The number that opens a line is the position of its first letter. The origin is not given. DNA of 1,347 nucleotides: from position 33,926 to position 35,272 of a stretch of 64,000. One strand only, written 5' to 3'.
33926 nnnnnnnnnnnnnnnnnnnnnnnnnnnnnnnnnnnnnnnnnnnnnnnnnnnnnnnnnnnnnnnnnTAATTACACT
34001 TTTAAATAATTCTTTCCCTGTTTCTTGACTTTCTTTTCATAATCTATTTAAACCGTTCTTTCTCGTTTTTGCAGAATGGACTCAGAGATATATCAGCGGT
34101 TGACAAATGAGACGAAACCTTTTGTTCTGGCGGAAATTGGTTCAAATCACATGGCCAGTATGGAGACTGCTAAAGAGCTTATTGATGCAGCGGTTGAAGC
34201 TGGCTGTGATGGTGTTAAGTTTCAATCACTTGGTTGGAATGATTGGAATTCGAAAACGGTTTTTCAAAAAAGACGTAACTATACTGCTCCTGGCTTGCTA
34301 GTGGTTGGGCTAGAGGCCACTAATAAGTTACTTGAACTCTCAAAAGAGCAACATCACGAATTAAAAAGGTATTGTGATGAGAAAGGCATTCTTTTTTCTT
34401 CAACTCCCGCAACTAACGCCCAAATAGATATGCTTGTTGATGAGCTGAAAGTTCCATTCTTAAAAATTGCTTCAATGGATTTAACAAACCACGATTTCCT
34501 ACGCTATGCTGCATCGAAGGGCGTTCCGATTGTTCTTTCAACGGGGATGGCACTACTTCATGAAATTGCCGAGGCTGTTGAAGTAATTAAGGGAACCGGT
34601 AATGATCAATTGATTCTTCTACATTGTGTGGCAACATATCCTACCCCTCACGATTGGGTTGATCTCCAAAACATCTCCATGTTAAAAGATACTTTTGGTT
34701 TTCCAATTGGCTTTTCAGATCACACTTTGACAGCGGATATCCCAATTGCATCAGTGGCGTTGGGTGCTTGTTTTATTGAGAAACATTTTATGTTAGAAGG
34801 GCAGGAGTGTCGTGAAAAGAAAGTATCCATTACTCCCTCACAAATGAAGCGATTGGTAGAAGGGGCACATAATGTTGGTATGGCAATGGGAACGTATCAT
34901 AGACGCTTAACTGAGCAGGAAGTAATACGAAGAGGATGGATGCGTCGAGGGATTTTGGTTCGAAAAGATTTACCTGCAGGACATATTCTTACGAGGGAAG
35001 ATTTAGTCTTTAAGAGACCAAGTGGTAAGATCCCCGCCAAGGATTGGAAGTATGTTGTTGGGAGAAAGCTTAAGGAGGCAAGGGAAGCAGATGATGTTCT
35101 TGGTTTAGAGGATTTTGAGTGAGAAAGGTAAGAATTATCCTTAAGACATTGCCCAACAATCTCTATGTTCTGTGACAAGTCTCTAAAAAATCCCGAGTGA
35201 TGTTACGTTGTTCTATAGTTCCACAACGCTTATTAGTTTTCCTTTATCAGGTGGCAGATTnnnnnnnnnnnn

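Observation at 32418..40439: Nonulosonic-acid module combining NeuB/NeuA with two APH-fold kinases and a HAD phosphatase, plus an aminotransferase-dehydratase fusion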

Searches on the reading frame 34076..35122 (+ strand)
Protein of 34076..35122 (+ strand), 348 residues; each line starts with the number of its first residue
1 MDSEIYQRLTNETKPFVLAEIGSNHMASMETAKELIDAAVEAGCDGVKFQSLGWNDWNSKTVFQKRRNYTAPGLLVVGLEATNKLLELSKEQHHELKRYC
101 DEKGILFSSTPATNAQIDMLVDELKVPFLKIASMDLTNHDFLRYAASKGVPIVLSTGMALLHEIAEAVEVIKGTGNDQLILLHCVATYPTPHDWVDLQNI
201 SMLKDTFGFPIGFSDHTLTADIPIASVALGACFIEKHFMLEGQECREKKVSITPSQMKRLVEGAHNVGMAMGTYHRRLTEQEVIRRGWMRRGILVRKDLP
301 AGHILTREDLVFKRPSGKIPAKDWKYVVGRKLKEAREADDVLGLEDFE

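Call 3: search_protein_families(library=pfam, proteins=[window:34076-35122:+], max_evalue=0.01)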
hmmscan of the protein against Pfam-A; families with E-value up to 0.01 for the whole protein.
window:34076-35122:+ (348 aa): 2 families
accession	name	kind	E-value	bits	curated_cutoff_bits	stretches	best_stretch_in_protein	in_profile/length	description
PF03102.20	NeuB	-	4.6e-71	239.5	22.1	1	35-274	1-239/241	NeuB family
PF08666.17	SAF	-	5.2e-07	30.6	21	1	293-342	4-57/63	SAF domain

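Call 4: search_protein_families(library=ncbifam, proteins=[window:34076-35122:+], max_evalue=0.01)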
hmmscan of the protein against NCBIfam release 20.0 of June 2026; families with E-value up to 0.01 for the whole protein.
window:34076-35122:+ (348 aa): 5 families
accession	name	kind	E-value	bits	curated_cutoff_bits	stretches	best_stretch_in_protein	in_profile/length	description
TIGR03569.1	NeuB_NnaB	equivalog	2.4e-86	289.8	399.65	1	16-341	2-328/329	N-acetylneuraminate synthase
TIGR03586.1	PseI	equivalog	4.7e-70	236.4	340.25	1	14-336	1-321/327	pseudaminic acid synthase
NF009239.0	PRK12595.1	equivalog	3.2e-06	26.4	279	1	92-211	170-290/360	bifunctional 3-deoxy-7-phosphoheptulonate synthase/chorismate mutase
TIGR01361.1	DAHP_synth_Bsub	equivalog_domain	0.00016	21.2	267.75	1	99-231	84-223/260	3-deoxy-7-phosphoheptulonate synthase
NF006421.0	PRK08673.1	subfamily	0.00028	20.2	335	1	112-271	166-333/338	3-deoxy-7-phosphoheptulonate synthase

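Call 9: find_encoding_contigs(protein=window:34076-35122:+, flank=10000, max_places=4)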
Protein window:34076-35122:+ (348 aa): 5 contigs read that carry it; 3 places shown.
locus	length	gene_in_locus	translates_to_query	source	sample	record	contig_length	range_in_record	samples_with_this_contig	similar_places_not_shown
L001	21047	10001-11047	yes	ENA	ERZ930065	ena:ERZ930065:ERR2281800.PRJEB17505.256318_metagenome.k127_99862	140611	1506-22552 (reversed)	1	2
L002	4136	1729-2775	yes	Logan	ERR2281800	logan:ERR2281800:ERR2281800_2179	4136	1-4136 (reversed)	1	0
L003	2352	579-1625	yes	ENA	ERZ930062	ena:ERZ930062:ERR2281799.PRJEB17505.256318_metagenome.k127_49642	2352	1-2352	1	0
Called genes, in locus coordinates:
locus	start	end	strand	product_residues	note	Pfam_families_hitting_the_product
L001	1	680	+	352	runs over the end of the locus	PF00266:Aminotran_5, PF01041:DegT_DnrJ_EryC1, PF00155:Aminotran_1_2, PF01212:Beta_elim_lyase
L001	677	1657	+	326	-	PF01408:GFO_IDH_MocA, PF03446:NAD_binding_2 (faint), PF22725:GFO_IDH_MocA_C3, PF02894:GFO_IDH_MocA_C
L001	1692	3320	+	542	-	PF02366:PMT, PF13231:PMT_2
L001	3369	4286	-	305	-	PF00535:Glycos_transf_2 (faint)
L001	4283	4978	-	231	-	PF17836:PglD_N, PF00132:Hexapep (faint)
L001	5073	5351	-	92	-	-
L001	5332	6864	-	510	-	PF00501:AMP-binding, PF13193:AMP-binding_C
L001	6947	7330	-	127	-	PF01648:ACPS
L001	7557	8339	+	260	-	PF02230:Abhydrolase_2 (faint), PF00561:Abhydrolase_1, PF12146:Hydrolase_4, PF20408:Abhydrolase_11 (faint), PF20434:BD-FAE (faint), PF12697:Abhydrolase_6 (weak), PF00326:Peptidase_S9, PF01738:DLH (faint)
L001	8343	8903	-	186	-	PF13419:HAD_2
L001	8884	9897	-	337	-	PF01636:APH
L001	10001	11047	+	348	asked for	PF03102:NeuB, PF08666:SAF (weak)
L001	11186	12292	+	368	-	-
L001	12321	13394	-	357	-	PF01636:APH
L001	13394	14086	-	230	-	PF02348:CTP_transf_3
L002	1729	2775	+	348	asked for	PF03102:NeuB, PF08666:SAF (weak)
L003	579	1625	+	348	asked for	PF03102:NeuB, PF08666:SAF (weak)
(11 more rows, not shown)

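Call 14: search_solved_structures(query=window:34076-35122:+, max_evalue=0.001)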
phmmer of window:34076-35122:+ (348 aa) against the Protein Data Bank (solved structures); distinct sequences matched with E-value up to 0.001: 10.
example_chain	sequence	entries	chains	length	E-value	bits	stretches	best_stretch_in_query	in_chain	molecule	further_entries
1xuu_A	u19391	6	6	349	3.1e-42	148.2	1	13-329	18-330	polysialic acid capsule biosynthesis protein SiaC | N-acetylneuraminate synthase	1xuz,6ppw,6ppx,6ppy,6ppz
4ipj_A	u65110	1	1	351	8e-42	146.9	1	13-329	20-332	Polysialic acid capsule biosynthesis protein SiaC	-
4ipi_A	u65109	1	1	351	2.1e-41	145.5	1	13-329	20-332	Polysialic acid capsule biosynthesis protein SiaC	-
2wqp_A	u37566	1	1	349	7.2e-41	143.7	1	13-329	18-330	POLYSIALIC ACID CAPSULE BIOSYNTHESIS PROTEIN SIAC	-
8h2c_A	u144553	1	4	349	1.1e-39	139.8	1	11-347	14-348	Pseudaminic acid synthase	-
1vli_A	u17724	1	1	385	1.5e-36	129.5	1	12-267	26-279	Spore coat polysaccharide biosynthesis protein spsE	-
6ncs_A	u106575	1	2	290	8e-34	120.6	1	14-284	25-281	N-acetylneuraminic acid (Sialic acid) synthetase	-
3g8r_A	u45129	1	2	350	2.9e-25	92.4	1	13-334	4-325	Probable spore coat polysaccharide biosynthesis protein E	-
5j6f_A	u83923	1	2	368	1.6e-06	30.9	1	95-216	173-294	3-deoxy-D-arabino-heptulosonate 7-phosphate synthase, chorismate mutase-isozyme 3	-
3nvt_A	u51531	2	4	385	1.6e-05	27.6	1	95-213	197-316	3-deoxy-D-arabino-heptulosonate 7-phosphate synthase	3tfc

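Call 20: list_cluster_members(proteins=[P0004, P0003, window:34076-35122:+, window:35261-36367:+, window:38259-40439:+])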
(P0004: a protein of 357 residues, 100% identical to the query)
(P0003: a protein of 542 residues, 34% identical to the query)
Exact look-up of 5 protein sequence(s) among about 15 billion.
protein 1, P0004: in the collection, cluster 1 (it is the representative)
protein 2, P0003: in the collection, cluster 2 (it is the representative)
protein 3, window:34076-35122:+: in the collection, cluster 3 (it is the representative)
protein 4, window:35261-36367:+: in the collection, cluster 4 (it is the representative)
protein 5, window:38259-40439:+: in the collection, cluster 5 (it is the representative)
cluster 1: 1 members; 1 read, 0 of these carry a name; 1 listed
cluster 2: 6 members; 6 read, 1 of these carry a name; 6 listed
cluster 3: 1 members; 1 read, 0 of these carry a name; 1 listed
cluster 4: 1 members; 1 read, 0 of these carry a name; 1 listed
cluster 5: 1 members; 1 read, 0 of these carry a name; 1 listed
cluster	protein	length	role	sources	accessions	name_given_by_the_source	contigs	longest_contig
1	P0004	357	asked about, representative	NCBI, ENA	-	-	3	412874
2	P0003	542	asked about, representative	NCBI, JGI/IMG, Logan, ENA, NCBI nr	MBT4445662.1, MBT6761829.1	phosphotransferase [archaeon] | Ser/Thr protein kinase RdoA (MazF antagonist)/beta-phosphoglucomutase-like phosphatase ...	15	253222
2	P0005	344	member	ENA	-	-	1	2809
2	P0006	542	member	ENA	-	-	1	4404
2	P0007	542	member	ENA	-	-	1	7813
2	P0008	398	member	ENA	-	-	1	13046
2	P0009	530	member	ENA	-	-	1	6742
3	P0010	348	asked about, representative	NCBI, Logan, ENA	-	-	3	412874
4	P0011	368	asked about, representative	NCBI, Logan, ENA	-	-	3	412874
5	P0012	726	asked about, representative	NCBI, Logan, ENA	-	-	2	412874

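Call 33: find_homologous_proteins(query=window:34076-35122:+, max_evalue=1e-20)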
Query window:34076-35122:+ (348 aa): 2939 proteins with E <= 1e-20 among 5463 candidates; the best 120 are listed.
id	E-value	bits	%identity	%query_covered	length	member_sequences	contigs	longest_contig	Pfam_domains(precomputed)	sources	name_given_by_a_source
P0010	5.2e-233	790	100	100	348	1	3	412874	PF03102.21,PF08666.18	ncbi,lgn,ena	-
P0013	4.8e-139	481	61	100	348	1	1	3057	PF03102.21,PF08666.18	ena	-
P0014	2.8e-132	459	59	100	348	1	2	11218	PF03102.21,PF08666.18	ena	-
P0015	7.0e-127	441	58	100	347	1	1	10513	PF03102.21,PF08666.18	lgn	-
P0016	5.5e-126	438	56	100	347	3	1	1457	PF03102.21,PF08666.18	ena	-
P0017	2.4e-125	436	58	99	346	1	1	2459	PF03102.21,PF08666.18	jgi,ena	-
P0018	1.5e-118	414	56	100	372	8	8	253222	PF03102.21,PF08666.18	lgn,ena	-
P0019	5.4e-111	389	53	99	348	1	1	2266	PF03102.21,PF08666.18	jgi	jgi:sialic acid synthase SpsE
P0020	6.6e-110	386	54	99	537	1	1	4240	PF03102.21,PF13563.13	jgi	jgi:sialic acid synthase SpsE/2'-5' RNA ligase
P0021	6.3e-99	349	50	99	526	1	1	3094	PF03102.21,PF08666.18,PF13563.13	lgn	-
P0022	2.8e-96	341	49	99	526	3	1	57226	PF03102.21,PF08666.18,PF13563.13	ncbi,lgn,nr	ncbi:N-acetylneuraminate synthase family protein [Candidatus Woesearchaeota archaeon]|nr:N-acetylneu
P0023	2.3e-95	338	48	99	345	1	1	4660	PF03102.21,PF08666.18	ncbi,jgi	-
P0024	5.3e-94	333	46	99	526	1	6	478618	PF03102.21,PF13563.13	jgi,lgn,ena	jgi:N,N'-diacetyllegionaminate synthase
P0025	4.0e-93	330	46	99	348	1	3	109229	PF03102.21,PF08666.18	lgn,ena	-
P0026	6.1e-92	327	46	98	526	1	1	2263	PF03102.21,PF08666.18,PF13563.13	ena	-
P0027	3.4e-91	324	47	99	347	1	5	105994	PF03102.21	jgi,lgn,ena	jgi:sialic acid synthase SpsE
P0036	5.3e-87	310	43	98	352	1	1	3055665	PF03102.21,PF08666.18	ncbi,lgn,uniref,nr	ncbi:N-acetylneuraminate synthase family protein [Sediminibacterium sp. TEGAF015]|uniref:N-acetylneu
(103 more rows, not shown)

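Call 34: find_encoding_contigs(protein=P0014, flank=10000, max_places=1)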
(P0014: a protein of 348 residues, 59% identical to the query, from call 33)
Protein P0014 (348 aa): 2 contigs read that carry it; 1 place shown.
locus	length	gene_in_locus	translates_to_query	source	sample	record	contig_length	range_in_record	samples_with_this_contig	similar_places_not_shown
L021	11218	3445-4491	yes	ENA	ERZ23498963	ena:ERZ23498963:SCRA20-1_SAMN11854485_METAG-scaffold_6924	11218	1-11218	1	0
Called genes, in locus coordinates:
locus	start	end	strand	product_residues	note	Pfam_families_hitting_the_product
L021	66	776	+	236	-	PF02348:CTP_transf_3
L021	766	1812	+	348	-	PF01636:APH (weak)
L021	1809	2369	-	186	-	PF00702:Hydrolase, PF13419:HAD_2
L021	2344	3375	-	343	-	PF01636:APH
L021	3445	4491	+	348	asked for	PF03102:NeuB, PF08666:SAF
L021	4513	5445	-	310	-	-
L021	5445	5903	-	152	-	PF25087:GMPPB_C (faint), PF00132:Hexapep (weak)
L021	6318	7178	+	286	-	PF05853:BKACE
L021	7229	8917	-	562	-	PF02366:PMT, PF13231:PMT_2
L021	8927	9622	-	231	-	PF00535:Glycos_transf_2, PF10111:Glyco_tranf_2_2, PF13641:Glyco_tranf_2_3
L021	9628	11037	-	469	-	PF13231:PMT_2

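Call 35: find_encoding_contigs(protein=P0015, flank=10000, max_places=1)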
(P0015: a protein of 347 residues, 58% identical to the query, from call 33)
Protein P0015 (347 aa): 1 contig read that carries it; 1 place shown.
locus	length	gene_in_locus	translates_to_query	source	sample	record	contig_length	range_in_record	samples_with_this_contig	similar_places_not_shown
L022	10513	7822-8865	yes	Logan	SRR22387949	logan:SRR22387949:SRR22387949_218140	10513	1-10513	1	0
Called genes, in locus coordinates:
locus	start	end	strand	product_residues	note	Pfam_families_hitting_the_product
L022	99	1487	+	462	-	PF02310:B12-binding, PF04055:Radical_SAM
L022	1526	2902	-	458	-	PF00202:Aminotran_3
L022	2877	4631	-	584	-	PF02348:CTP_transf_3, PF02826:2-Hacid_dh_C (weak), PF01408:GFO_IDH_MocA, PF01488:Shikimate_DH (weak), PF03807:F420_oxidored (weak), PF22725:GFO_IDH_MocA_C3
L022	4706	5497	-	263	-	PF00106:adh_short, PF01370:Epimerase, PF02737:3HCDH_N (faint), PF08659:KR, PF13561:adh_short_C2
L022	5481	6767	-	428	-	PF00702:Hydrolase, PF13419:HAD_2, PF13302:Acetyltransf_3, PF00583:Acetyltransf_1, PF13420:Acetyltransf_4 (weak)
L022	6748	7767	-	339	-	PF01636:APH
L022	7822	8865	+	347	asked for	PF03102:NeuB, PF08666:SAF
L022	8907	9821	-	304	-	-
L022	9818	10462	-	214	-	PF17836:PglD_N, PF00132:Hexapep (faint)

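Call 36: find_encoding_contigs(protein=P0024, flank=10000, max_places=1)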
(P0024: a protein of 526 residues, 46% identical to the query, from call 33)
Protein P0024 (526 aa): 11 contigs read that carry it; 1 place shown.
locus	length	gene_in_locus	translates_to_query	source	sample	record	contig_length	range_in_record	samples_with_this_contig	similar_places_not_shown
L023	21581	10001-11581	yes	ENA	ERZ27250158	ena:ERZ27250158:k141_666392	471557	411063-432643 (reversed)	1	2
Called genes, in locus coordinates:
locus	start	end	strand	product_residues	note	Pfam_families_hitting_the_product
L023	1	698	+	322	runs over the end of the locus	PF00106:adh_short (weak), PF01073:3Beta_HSD, PF01370:Epimerase, PF02719:Polysacc_synt_2, PF04321:RmlD_sub_bind, PF07993:NAD_binding_4 (faint), PF08659:KR (weak), PF16363:GDP_Man_Dehyd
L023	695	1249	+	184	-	PF25084:LbH_EIF2B, PF25087:GMPPB_C (weak), PF00132:Hexapep, PF14602:Hexapep_2 (faint), PF25087:GMPPB_C (weak), PF00132:Hexapep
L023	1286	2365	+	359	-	PF01041:DegT_DnrJ_EryC1, PF01212:Beta_elim_lyase, PF00155:Aminotran_1_2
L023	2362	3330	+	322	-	PF01408:GFO_IDH_MocA, PF22725:GFO_IDH_MocA_C3, PF02894:GFO_IDH_MocA_C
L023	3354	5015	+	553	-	PF02366:PMT, PF13231:PMT_2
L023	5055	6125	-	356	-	PF05368:NmrA (weak), PF01073:3Beta_HSD, PF01370:Epimerase, PF02719:Polysacc_synt_2, PF04321:RmlD_sub_bind, PF07993:NAD_binding_4 (weak), PF13460:NAD_binding_10, PF16363:GDP_Man_Dehyd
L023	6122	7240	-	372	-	PF01041:DegT_DnrJ_EryC1, PF01053:Cys_Met_Meta_PP (weak), PF01212:Beta_elim_lyase (weak)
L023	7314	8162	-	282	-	PF05853:BKACE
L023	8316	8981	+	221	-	PF17836:PglD_N, PF22674:C2185-like_N (faint), PF00132:Hexapep (weak), PF14602:Hexapep_2 (weak)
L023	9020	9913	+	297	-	PF00535:Glycos_transf_2 (weak)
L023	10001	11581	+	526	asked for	PF13563:2_5_RNA_ligase2 (weak), PF03102:NeuB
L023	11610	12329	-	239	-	PF02348:CTP_transf_3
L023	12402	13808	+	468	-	PF05159:Capsule_synth (weak)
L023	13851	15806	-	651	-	PF13231:PMT_2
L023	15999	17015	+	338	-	PF01073:3Beta_HSD, PF01370:Epimerase, PF02719:Polysacc_synt_2, PF04321:RmlD_sub_bind, PF07993:NAD_binding_4, PF16363:GDP_Man_Dehyd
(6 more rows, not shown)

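Call 37: find_encoding_contigs(protein=P0022, flank=10000, max_places=1)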
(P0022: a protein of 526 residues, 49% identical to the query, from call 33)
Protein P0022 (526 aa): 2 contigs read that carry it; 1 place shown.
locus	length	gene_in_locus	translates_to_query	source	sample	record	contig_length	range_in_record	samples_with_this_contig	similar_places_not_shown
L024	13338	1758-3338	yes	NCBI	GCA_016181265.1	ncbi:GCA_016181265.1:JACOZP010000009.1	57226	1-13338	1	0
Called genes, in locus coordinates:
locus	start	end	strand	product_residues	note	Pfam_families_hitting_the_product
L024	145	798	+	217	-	PF17836:PglD_N, PF00132:Hexapep, PF14602:Hexapep_2 (weak)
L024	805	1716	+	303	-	-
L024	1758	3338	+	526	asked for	PF13563:2_5_RNA_ligase2 (weak), PF03102:NeuB, PF08666:SAF (weak)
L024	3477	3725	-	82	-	PF01230:HIT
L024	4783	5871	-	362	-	-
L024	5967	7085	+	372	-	-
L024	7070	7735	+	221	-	PF00117:GATase, PF01174:SNO (weak), PF07685:GATase_3 (weak)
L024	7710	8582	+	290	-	PF00977:His_biosynth, PF01207:Dus (faint), PF03060:NMO (weak)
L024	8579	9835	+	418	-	-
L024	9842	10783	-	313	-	-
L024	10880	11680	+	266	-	PF08241:Methyltransf_11, PF13649:Methyltransf_25 (faint), PF13847:Methyltransf_31 (faint)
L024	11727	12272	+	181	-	PF13302:Acetyltransf_3, PF00583:Acetyltransf_1 (weak)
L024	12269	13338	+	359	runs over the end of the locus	PF01408:GFO_IDH_MocA, PF22725:GFO_IDH_MocA_C3, PF02894:GFO_IDH_MocA_C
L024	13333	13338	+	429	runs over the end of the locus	PF01041:DegT_DnrJ_EryC1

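Call 52: find_encoding_contigs(protein=P0036, flank=9000, max_places=1)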
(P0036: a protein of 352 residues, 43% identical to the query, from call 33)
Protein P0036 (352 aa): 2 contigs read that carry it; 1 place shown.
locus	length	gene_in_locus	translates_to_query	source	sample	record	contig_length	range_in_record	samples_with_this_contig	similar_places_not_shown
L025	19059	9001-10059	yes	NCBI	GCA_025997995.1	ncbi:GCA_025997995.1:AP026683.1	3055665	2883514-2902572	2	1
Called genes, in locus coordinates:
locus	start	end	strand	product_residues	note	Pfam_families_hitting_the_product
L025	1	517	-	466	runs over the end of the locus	PF00884:Sulfatase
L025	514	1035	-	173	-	PF01066:CDP-OH_P_transf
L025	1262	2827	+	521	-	PF03781:FGE-sulfatase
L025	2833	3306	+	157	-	PF02542:YgbB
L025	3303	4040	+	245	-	PF02698:DUF218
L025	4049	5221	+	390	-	PF03721:UDPG_MGDP_dh_N, PF00984:UDPG_MGDP_dh, PF03720:UDPG_MGDP_dh_C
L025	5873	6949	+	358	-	-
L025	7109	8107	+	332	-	PF00106:adh_short, PF01073:3Beta_HSD, PF01370:Epimerase, PF02719:Polysacc_synt_2, PF05368:NmrA (weak), PF07993:NAD_binding_4, PF16363:GDP_Man_Dehyd, PF13460:NAD_binding_10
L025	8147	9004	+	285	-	-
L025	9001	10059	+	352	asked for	PF03102:NeuB, PF08666:SAF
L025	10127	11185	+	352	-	PF00571:CBS (weak), PF00483:NTP_transferase, PF12804:NTP_transf_3 (weak)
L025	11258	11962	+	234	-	PF02348:CTP_transf_3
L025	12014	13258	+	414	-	-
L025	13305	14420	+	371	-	PF01073:3Beta_HSD, PF01370:Epimerase, PF02719:Polysacc_synt_2, PF05368:NmrA, PF07993:NAD_binding_4, PF16363:GDP_Man_Dehyd, PF01370:Epimerase, PF16363:GDP_Man_Dehyd, +2 more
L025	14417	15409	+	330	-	PF00288:GHMP_kinases_N, PF08544:GHMP_kinases_C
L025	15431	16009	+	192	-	PF01380:SIS (faint), PF13580:SIS_2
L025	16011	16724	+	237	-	PF00483:NTP_transferase, PF12804:NTP_transf_3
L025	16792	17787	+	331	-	PF00535:Glycos_transf_2, PF10111:Glyco_tranf_2_2, PF13641:Glyco_tranf_2_3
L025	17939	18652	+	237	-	PF00132:Hexapep, PF14602:Hexapep_2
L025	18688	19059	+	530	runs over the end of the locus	-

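Call 53: find_encoding_contigs(protein=P0025, flank=9000, max_places=1)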
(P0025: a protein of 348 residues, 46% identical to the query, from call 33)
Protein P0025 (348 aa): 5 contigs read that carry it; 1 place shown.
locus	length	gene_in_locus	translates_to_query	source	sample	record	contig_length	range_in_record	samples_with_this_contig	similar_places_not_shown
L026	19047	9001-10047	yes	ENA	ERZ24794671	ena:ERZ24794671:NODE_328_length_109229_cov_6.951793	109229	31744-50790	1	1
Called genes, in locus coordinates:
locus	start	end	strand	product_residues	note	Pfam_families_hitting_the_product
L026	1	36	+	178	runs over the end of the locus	PF00132:Hexapep, PF14602:Hexapep_2 (weak)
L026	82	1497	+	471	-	PF13727:CoA_binding_3, PF00106:adh_short (weak), PF04321:RmlD_sub_bind, PF01073:3Beta_HSD, PF01370:Epimerase, PF02719:Polysacc_synt_2, PF16363:GDP_Man_Dehyd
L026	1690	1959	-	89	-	-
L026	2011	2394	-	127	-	-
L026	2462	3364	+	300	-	PF02366:PMT, PF13231:PMT_2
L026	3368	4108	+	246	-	-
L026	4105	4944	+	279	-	PF00535:Glycos_transf_2 (faint)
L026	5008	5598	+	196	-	PF01370:Epimerase, PF04321:RmlD_sub_bind (weak), PF16363:GDP_Man_Dehyd (weak)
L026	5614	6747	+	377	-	PF01041:DegT_DnrJ_EryC1, PF00155:Aminotran_1_2 (weak)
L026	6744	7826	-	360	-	PF00571:CBS (faint), PF00483:NTP_transferase, PF12804:NTP_transf_3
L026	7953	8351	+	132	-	PF01073:3Beta_HSD, PF01370:Epimerase, PF02719:Polysacc_synt_2, PF04321:RmlD_sub_bind, PF05368:NmrA, PF07993:NAD_binding_4 (faint), PF16363:GDP_Man_Dehyd, PF13460:NAD_binding_10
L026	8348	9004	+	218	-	PF17836:PglD_N, PF00132:Hexapep (weak)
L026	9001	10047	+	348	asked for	PF03102:NeuB, PF08666:SAF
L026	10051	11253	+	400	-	PF00155:Aminotran_1_2, PF00266:Aminotran_5 (weak), PF01053:Cys_Met_Meta_PP (weak)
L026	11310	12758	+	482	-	PF05159:Capsule_synth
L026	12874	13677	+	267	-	PF05853:BKACE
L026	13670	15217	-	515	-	PF01943:Polysacc_synt, PF01554:MatE, PF13440:Polysacc_synt_3, PF03023:MurJ, PF01554:MatE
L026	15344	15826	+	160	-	PF13489:Methyltransf_23, PF13649:Methyltransf_25 (weak), PF13847:Methyltransf_31, PF08241:Methyltransf_11, PF08242:Methyltransf_12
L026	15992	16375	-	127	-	PF01050:MannoseP_isomer, PF07883:Cupin_2 (weak)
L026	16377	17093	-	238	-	PF00106:adh_short, PF01370:Epimerase, PF08659:KR, PF13561:adh_short_C2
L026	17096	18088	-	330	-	PF08013:GatZ_KbaZ-like (weak)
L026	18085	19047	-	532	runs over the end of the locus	PF00483:NTP_transferase (weak)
